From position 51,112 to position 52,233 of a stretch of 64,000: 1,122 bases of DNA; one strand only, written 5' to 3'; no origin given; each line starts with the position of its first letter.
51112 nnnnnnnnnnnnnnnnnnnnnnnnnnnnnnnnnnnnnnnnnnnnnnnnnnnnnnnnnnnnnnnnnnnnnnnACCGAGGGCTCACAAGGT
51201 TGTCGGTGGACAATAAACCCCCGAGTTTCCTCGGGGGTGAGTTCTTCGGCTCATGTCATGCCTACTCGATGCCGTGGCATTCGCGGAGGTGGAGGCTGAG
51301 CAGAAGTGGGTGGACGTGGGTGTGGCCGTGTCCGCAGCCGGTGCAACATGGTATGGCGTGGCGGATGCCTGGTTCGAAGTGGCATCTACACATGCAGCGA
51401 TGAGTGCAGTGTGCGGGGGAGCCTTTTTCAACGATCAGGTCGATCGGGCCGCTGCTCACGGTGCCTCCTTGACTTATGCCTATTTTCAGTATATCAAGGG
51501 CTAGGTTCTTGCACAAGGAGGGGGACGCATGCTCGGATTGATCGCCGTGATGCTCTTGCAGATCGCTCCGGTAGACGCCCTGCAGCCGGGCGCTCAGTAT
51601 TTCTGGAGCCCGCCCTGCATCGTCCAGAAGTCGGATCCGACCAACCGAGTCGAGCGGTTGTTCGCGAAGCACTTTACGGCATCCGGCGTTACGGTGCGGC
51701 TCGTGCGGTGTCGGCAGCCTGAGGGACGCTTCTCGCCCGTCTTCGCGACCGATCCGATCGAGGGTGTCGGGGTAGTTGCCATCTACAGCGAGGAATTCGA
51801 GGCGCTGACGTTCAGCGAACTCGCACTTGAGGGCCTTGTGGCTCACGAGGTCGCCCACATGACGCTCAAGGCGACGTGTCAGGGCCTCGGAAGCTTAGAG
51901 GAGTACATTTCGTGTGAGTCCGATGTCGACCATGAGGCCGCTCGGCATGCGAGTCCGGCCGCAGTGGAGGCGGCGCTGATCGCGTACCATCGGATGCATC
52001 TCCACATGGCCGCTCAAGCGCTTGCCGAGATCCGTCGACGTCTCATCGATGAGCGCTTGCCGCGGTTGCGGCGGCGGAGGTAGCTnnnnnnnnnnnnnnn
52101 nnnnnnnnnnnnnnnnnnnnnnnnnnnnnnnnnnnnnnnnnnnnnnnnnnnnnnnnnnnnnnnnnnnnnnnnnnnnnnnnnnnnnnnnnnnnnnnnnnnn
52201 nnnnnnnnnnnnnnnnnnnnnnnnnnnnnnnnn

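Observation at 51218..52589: Tandem paralogous HExxH mini-zincins placed divergently from a Cys/His-rich 65-aa ORF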

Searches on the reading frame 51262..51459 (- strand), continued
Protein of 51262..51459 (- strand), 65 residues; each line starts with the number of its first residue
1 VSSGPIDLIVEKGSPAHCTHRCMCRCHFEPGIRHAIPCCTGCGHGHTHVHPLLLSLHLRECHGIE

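Call 64: search_protein_families(library=pfam, proteins=[P0024, P0025, P0026, P0028, P0030, P0013, P0014, P0035], max_evalue=0.1)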
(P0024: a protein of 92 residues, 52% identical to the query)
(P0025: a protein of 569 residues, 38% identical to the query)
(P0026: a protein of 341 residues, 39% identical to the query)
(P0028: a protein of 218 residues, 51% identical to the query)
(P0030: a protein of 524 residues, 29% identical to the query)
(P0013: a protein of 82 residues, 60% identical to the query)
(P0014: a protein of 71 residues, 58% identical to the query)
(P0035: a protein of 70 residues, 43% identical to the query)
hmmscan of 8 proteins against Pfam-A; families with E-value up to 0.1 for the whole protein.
P0024 (92 aa): 0 families

P0025 (569 aa): 4 families
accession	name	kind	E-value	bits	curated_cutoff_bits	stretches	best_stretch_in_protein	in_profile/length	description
PF21813.2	DUF6882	-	1.9e-09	37.9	23.9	0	342-380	44-81/142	Family of unknown function (DUF6882)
PF00706.22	Toxin_4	-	0.0034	18.2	27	0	287-303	6-22/43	Anenome neurotoxin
PF19335.5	HMBD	-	0.004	17.5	23.6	0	509-520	3-14/28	Heavy metal binding domain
PF00077.25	RVP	-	0.022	15.5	20.7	0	434-479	45-90/101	Retroviral aspartyl protease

P0026 (341 aa): 2 families
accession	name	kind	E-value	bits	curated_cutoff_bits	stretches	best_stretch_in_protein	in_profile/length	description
PF23328.1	Sha_B_N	-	7.9e-10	39.3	24.4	0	59-79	30-51/62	Shavenoid isoform B N-terminal domain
PF22302.1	DUF6968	-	0.041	14.2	27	0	49-76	11-38/90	Domain of unknown function (DUF6968)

P0028 (218 aa): 0 families

P0030 (524 aa): 12 families
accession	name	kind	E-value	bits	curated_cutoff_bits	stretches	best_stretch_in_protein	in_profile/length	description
PF12796.13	Ank_2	-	1.3e-53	180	27.3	5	46-132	1-86/90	Ankyrin repeats (3 copies)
PF00023.36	Ank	-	1.8e-42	141.4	21.1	7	374-404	3-32/33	Ankyrin repeat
PF13606.12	Ank_3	-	1.9e-36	119.8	22.3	3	373-401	2-29/30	Ankyrin repeat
PF24521.3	Ank_KRIT1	-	9.5e-35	119.9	80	6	106-196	21-114/149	KRIT1 ankyrin-repeats domain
PF13857.12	Ank_5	-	1.8e-31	108.3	27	4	102-139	12-49/56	Ankyrin repeats (many copies)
PF13637.12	Ank_4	-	8.9e-30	102.5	22.7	4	171-218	1-50/50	Ankyrin repeats (many copies)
PF23745.1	ANK_LRRK2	-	7.3e-07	29.6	27.5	0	199-255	32-90/130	LRRK2 ANK repeat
PF18571.6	VWA_3_C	-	0.00048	20.4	25.8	0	143-164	3-25/47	von Willebrand factor type A C-terminal domain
PF17814.7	LisH_TPL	-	0.0091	16.1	30.7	0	387-395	4-12/31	LisH-like dimerisation domain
PF06533.17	DUF1110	-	0.01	16.2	24.1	0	365-418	116-167/189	Protein of unknown function (DUF1110)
PF24633.1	DUF7630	-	0.02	15.5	27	0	231-243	22-34/45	Domain of unknown function (DUF7630)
PF07527.18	Hairy_orange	-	0.031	15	25.3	0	181-195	12-26/40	Hairy Orange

P0013 (82 aa): 0 families

P0014 (71 aa): 1 family
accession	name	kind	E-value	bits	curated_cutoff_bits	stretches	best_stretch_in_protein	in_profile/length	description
PF19587.5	DUF6094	-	0.053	12.7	22.8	1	28-52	153-177/344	Uncharacterised methyltransferase family (DUF6094)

P0035 (70 aa): 0 families

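Call 66: predict_structure(alignment_id=A4)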
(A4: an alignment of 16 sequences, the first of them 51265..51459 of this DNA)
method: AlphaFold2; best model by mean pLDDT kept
length: 65 residues; sequences in the alignment: 16
mean_pLDDT: 61.9   pTM: 0.42
mean pLDDT of the five models: 61.9, 60.2, 56.2, 55.3, 53.3
residues with pLDDT >= 90: 0; 70-90: 21; 50-70: 27; < 50: 17
segments of 3 or more residues with pLDDT < 50: 1-17
pLDDT, mean of each block of 10 residues (from residue 1): 44 49 68 66 63 77 71
secondary structure, 60 per line:
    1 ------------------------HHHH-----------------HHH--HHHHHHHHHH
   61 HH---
elements in order: H25-28 H51-62
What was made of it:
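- On C2H2-type zinc finger: A helix is predicted at 51-62, but the model pLDDT is only 62 (call 66).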

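Call 76: fold_search(model_id=the predicted structure, library=pdb)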
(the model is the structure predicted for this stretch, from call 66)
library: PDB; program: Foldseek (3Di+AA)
matches with E <= 10: 3; with E <= 0.001: 0
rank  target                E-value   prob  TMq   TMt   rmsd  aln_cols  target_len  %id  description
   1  1vkp_B                5.6e+00  0.04  0.28  0.06   2.2        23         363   13  X-RAY STRUCTURE OF GENE PRODUCT FROM ARABIDOPSIS THALIANA AT5G08170, AGMATINE IMINOHYDROLASE (released 2004-08-17)
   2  6nic_A                7.4e+00  0.02  0.27  0.06   2.1        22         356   14  Crystal Structure of Medicago truncatula Agmatine Iminohydrolase (Deiminase) in Complex with 6-aminohexanamide (released 2019-03-20)
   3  3h7c                  8.8e+00  0.02  0.28  0.06   2.0        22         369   14  Crystal Structure of Arabidopsis thaliana Agmatine Deiminase from Cell Free Expression (released 2009-05-26)
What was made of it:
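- The AlphaFold2 model of the mini-protein has low confidence (pLDDT 62) and finds no structural neighbour (calls 66, 76).
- Tried and rejected: No match (call 76).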

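Call 77: search_protein_families(library=padloc, proteins=[window:51262-51459:-, L075:8263-8688:+], max_evalue=0.1)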
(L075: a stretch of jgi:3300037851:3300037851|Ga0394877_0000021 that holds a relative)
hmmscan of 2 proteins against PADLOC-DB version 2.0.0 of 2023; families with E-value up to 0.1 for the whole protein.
window:51262-51459:- (65 aa): 0 families

L075:8263-8688:+ (141 aa): 0 families

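Call 78: search_protein_families(library=phrogs, proteins=[window:51262-51459:-, L075:8263-8688:+], max_evalue=0.1)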
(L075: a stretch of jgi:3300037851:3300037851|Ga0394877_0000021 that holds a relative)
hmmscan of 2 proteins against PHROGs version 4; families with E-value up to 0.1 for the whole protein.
window:51262-51459:- (65 aa): 0 families

L075:8263-8688:+ (141 aa): 0 families

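Call 79: search_protein_families(library=pfam, proteins=[L075:8263-8688:+, L075:7651-7989:+, L075:8736-9482:+], max_evalue=0.1)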
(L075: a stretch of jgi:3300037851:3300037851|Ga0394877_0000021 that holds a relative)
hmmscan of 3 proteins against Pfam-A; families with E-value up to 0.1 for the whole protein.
L075:8263-8688:+ (141 aa): 0 families

L075:7651-7989:+ (112 aa): 2 families
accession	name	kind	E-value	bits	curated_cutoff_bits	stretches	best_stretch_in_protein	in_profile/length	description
PF06645.18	SPC12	-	0.076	13.6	23.6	0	64-88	41-64/71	Microsomal signal peptidase 12 kDa subunit (SPC12)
PF17198.9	AveC_like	-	0.088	12.6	26.6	0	4-74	63-129/234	Spirocyclase AveC-like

L075:8736-9482:+ (248 aa): 0 families

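Call 88: search_dna_similar(query=window:51265-51459:-, collection=phages, mode=protein, max_evalue=1, max_rows=10)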
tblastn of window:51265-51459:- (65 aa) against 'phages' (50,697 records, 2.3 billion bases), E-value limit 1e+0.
No match.

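Call 89: search_dna_similar(query=window:51265-51459:-, collection=plasmids, mode=protein, max_evalue=1, max_rows=10)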
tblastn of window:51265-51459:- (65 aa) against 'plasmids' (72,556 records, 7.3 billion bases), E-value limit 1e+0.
No match.

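Call 90: find_related_loci(query=A4, collection=viral_contigs, flank=4000)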
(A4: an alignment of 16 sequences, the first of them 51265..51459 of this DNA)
Query A4 (65 aa) in viral_contigs; peptide patterns used: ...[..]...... (x = any residue, [..] = any of these).
68 stretches matched a pattern, but none encodes a relative of the query by tblastn (E <= 1e-3).

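Call 94: search_protein_families(library=pfam, alignment_id=A4, max_evalue=10)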
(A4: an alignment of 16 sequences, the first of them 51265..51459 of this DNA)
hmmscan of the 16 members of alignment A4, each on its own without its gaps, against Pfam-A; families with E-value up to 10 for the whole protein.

A. member 1, window:51265-51459:- (65 aa): 0 families

B. families by the number of members that match (of 16 scanned): 4 families
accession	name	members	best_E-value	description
PF14554.11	VEGF_C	1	0.026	VEGF heparin-binding domain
PF09253.15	Ole_e_6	1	0.027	Pollen allergen Ole e 6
PF19587.5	DUF6094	1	0.053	Uncharacterised methyltransferase family (DUF6094)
PF02272.25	DHHA1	1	0.22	DHHA1 domain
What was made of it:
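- On C2H2-type zinc finger: No Pfam zf model matches (call 94).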

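Call 95: search_protein_families(library=ncbifam, alignment_id=A4, max_evalue=1)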
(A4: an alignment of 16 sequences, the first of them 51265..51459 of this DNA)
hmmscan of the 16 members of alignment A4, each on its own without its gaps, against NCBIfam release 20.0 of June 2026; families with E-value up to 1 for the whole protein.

A. member 1, window:51265-51459:- (65 aa): 0 families

B. families by the number of members that match (of 16 scanned): 2 families
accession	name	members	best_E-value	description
NF053557.1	DdfA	1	0.17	DdfA family disk-determining factor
NF007110.0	PRK09559.1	1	0.22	tRNA-modifying protein YgfZ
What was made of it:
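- On RiPP precursor peptide: There is no NCBIfam or Pfam hit for any of the 16 members (calls 94, 95).
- No NCBIfam or Pfam precursor model matches any of the 16 members (calls 94, 95).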

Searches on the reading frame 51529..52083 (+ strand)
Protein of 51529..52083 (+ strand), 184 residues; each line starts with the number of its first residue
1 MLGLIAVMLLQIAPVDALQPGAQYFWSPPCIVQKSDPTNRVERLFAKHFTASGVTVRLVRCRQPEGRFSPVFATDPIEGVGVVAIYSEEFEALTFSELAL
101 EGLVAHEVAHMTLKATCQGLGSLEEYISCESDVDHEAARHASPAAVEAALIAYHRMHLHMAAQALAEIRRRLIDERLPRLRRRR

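Call 4: search_protein_families(library=pfam, proteins=[window:51529-52083:+], max_evalue=1)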
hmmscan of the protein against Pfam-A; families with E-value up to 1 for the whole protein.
window:51529-52083:+ (184 aa): 1 family
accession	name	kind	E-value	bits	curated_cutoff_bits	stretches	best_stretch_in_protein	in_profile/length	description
PF00421.24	PSII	-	0.2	10.8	25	1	34-110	128-205/500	Photosystem II protein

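Call 5: search_protein_families(library=ncbifam, proteins=[window:51529-52083:+], max_evalue=1)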
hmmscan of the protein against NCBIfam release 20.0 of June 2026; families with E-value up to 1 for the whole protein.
window:51529-52083:+ (184 aa): 0 families

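Call 11: find_encoding_contigs(protein=window:51529-52083:+, flank=6000, max_places=6)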
Protein window:51529-52083:+ (184 aa): no gene with exactly this product is on record in the collection.

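Call 12: find_homologous_proteins(query=window:51529-52083:+, max_evalue=0.01)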
Query window:51529-52083:+ (184 aa): 4 proteins with E <= 0.01 among 1061 candidates.
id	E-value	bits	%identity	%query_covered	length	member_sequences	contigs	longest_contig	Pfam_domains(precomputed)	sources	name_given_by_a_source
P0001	1.2e-115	402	100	100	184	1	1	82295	-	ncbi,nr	ncbi:MAG: hypothetical protein IT406_03655 [Candidatus Yanofskybacteria bacterium]|nr:hypothetical p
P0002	1.7e-99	349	86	100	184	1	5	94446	-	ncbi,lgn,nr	ncbi:MAG: hypothetical protein IT405_00755 [Candidatus Yanofskybacteria bacterium]|nr:hypothetical p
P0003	3.2e-68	247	61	100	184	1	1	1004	-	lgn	-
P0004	2.8e-41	159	47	99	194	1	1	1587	-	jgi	jgi:hypothetical protein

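Call 13: find_encoding_contigs(protein=P0002, flank=6000, max_places=6)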
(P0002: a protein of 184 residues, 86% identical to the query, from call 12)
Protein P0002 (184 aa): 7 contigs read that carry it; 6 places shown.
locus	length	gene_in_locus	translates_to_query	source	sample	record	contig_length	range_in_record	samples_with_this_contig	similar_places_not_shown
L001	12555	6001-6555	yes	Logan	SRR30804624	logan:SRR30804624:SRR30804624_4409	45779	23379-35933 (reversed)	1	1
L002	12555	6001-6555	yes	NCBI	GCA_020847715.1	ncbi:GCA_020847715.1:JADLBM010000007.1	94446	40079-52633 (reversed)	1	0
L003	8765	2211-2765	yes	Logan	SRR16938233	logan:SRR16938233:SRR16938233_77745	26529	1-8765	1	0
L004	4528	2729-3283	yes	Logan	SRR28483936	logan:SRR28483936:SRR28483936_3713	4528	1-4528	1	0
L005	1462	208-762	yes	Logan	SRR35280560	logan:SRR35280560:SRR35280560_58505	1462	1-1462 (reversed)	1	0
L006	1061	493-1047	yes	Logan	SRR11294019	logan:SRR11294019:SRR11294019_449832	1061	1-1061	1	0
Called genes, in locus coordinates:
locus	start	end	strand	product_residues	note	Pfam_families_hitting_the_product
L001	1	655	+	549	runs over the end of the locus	PF01565:FAD_binding_4, PF02913:FAD-oxidase_C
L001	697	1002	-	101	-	-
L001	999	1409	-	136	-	-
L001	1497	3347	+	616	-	PF00009:GTP_EFTU, PF01926:MMR_HSR1 (faint), PF22042:EF-G_D2 (weak), PF03144:GTP_EFTU_D2, PF00679:EFG_C, PF21018:BipA_C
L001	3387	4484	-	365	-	PF27154:ORF11_beta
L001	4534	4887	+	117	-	-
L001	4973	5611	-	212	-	-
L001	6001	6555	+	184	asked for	-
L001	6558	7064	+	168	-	-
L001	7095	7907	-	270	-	PF00224:PK, PF03328:HpcH_HpaI (weak)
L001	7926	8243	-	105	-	PF00892:EamA (faint)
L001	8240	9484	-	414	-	PF03952:Enolase_N, PF00113:Enolase_C, PF13378:MR_MLE_C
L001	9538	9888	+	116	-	-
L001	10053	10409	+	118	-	PF00076:RRM_1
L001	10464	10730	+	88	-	-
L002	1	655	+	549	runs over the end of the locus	PF01565:FAD_binding_4, PF02913:FAD-oxidase_C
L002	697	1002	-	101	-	-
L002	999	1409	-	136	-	-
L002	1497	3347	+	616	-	PF00009:GTP_EFTU, PF01926:MMR_HSR1 (faint), PF22042:EF-G_D2 (weak), PF03144:GTP_EFTU_D2, PF00679:EFG_C, PF21018:BipA_C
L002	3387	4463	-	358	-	PF27154:ORF11_beta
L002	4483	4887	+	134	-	-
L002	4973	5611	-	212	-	-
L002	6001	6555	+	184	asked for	-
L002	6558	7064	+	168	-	-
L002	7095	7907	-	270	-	PF00224:PK, PF03328:HpcH_HpaI (weak)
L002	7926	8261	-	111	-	PF00892:EamA (weak)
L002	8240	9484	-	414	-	PF03952:Enolase_N, PF00113:Enolase_C, PF13378:MR_MLE_C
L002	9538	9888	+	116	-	-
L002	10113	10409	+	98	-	PF00076:RRM_1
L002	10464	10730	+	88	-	-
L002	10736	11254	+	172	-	PF02572:CobA_CobO_BtuR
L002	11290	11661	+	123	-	-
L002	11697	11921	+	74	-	PF18893:DUF5652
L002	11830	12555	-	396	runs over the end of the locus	PF01702:TGT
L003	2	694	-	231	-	?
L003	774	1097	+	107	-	-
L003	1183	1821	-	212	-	-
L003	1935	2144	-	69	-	-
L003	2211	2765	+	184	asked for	-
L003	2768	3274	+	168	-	-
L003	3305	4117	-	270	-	PF00224:PK, PF03328:HpcH_HpaI (weak)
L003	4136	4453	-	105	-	PF00892:EamA (faint)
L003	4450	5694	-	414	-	PF03952:Enolase_N, PF00113:Enolase_C, PF13378:MR_MLE_C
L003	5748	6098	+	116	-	-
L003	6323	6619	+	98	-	PF00076:RRM_1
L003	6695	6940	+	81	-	-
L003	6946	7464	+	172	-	PF02572:CobA_CobO_BtuR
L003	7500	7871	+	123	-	-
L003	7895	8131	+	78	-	PF18893:DUF5652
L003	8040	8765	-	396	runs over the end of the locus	PF01702:TGT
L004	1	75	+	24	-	?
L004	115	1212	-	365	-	PF27154:ORF11_beta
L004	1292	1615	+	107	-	-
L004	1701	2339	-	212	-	-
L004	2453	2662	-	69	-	-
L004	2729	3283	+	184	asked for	-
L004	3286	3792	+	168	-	-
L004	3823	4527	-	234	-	?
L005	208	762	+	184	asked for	-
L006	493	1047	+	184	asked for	-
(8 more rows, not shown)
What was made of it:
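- Gene callers called the 69-aa homolog in L003 and L004 (call 13).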

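Call 14: find_encoding_contigs(protein=P0001, flank=6000, max_places=3)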
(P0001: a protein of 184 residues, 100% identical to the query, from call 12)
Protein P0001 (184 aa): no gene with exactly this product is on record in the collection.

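Call 15: find_encoding_contigs(protein=P0004, flank=3000, max_places=3)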
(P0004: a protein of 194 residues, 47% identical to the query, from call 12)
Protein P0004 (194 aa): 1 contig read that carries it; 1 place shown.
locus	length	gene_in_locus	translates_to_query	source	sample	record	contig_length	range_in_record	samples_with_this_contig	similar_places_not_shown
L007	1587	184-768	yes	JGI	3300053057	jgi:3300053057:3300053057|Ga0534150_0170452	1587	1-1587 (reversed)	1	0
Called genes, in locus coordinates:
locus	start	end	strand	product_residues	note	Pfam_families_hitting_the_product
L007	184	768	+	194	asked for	-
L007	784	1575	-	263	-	PF00224:PK, PF03328:HpcH_HpaI (faint)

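Call 16: find_encoding_contigs(protein=P0003, flank=3000, max_places=3)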
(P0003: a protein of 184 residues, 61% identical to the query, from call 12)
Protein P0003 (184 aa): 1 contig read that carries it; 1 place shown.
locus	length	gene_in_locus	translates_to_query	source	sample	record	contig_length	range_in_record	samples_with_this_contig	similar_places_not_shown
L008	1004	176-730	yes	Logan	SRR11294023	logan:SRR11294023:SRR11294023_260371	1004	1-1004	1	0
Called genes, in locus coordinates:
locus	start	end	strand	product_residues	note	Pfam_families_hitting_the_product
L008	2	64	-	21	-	?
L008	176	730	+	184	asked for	-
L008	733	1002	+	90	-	?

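Call 24: search_solved_structures(query=window:51529-52083:+, max_evalue=10, show_alignments=3)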
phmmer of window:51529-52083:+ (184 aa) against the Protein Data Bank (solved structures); distinct sequences matched with E-value up to 10: 2.
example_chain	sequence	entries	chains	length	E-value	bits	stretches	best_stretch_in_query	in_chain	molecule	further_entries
4bpm_A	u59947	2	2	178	0.55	13.5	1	98-153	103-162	PROSTAGLANDIN E SYNTHASE, FUSION PEPTIDE | Prostaglandin E synthase,Leukotriene C4 synthase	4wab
9kfx_A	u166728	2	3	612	1.9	11.8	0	90-126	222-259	Synthetic PPR-DYW protein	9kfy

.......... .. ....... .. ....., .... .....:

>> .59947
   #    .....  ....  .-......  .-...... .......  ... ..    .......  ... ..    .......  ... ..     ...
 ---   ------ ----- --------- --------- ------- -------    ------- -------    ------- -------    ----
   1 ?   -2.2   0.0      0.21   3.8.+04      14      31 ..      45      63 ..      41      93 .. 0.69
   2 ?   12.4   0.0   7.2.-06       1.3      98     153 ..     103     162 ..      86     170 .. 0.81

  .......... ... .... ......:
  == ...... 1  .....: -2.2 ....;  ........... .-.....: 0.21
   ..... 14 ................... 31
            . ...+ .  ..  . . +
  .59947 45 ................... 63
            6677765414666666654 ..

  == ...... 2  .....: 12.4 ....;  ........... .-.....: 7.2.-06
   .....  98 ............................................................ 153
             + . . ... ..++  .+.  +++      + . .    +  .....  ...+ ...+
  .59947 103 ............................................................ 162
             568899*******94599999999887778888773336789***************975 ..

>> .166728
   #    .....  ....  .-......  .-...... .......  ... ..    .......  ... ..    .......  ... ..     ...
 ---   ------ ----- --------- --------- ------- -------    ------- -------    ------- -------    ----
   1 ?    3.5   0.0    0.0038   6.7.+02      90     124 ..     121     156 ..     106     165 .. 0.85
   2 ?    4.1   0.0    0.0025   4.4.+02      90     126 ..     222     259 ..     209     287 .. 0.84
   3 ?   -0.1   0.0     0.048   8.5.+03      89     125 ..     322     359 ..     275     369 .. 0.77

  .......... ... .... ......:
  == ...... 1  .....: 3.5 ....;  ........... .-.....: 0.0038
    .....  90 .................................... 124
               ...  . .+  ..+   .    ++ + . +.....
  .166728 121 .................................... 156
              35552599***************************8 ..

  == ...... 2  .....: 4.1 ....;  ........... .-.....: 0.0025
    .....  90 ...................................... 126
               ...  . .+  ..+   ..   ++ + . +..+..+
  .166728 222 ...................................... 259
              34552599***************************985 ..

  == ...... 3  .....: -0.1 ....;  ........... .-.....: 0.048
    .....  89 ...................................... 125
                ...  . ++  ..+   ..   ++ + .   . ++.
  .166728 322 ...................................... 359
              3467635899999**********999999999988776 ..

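Call 77: search_protein_families(library=padloc, proteins=[window:51529-52083:+, L002:4973-5611:-], max_evalue=0.1)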
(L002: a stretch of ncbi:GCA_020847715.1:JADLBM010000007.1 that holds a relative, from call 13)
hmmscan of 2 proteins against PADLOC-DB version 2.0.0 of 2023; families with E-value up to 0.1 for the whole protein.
window:51529-52083:+ (184 aa): 0 families

L002:4973-5611:- (212 aa): 0 families

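Call 78: search_protein_families(library=phrogs, proteins=[window:51529-52083:+, L002:4973-5611:-], max_evalue=0.1)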
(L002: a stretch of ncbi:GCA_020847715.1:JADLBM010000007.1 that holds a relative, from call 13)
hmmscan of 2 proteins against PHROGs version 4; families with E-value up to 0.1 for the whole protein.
window:51529-52083:+ (184 aa): 0 families

L002:4973-5611:- (212 aa): 0 families

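Call 79: search_protein_families(library=pfam, proteins=[L002:4973-5611:-], max_evalue=0.1)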
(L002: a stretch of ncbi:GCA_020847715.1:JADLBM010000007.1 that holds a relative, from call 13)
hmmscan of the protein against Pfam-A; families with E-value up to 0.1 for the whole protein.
L002:4973-5611:- (212 aa): 1 family
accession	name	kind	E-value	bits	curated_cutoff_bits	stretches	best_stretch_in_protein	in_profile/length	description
PF14359.12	DUF4406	-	0.068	14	22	0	92-155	27-87/91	Domain of unknown function (DUF4406)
